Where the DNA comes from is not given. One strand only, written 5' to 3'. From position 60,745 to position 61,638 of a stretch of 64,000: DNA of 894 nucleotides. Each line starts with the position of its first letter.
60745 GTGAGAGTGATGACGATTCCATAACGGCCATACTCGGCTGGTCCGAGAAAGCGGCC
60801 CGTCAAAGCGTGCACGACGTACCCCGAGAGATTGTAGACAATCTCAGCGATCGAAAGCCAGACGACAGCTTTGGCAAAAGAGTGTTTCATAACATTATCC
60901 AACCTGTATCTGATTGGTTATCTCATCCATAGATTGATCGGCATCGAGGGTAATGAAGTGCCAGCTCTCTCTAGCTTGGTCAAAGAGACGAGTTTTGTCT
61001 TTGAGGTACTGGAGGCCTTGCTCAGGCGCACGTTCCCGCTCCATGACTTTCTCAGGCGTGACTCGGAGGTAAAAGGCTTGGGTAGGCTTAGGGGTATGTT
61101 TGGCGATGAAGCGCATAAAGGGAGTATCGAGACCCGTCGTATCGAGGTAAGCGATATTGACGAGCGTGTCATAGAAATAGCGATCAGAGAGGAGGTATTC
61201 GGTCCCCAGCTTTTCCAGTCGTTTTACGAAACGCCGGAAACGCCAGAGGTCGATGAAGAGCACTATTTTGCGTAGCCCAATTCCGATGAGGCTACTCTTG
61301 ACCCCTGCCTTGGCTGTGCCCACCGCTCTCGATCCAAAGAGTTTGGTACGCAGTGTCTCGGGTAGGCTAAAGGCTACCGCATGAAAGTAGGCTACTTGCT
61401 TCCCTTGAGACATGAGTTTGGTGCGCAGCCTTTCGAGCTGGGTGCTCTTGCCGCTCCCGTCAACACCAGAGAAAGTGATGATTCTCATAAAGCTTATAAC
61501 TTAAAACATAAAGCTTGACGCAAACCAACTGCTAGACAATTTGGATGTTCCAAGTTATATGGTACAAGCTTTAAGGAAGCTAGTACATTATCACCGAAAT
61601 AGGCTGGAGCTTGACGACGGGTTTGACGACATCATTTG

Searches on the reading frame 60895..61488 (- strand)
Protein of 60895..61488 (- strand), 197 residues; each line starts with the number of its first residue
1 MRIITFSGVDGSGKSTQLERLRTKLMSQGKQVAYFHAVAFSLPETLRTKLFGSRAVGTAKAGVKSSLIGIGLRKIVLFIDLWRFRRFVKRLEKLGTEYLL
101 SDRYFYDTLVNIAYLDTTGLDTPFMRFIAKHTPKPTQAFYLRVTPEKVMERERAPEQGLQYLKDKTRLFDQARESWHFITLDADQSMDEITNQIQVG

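Call 50: search_protein_families(library=pfam, proteins=[window:60895-61488:-], max_evalue=0.05)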
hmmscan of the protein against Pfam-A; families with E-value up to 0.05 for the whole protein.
window:60895-61488:- (197 aa): 5 families
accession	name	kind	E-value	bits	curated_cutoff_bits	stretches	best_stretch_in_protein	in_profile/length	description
PF02223.23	Thymidylate_kin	-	3.2e-11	43.7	27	2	7-34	2-28/185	Thymidylate kinase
PF03308.22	MeaB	-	0.00025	20.6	23.1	1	3-34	35-66/273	Methylmalonyl Co-A mutase-associated GTPase MeaB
PF13401.12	AAA_22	-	0.009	16.8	27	1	2-52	6-56/130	AAA domain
PF25199.1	nSTAND_NTPase5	-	0.01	16.1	34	0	3-46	43-87/145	Novel STAND NTPase 5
PF13207.12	AAA_17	-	0.011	16.5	27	0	8-25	2-19/136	AAA domain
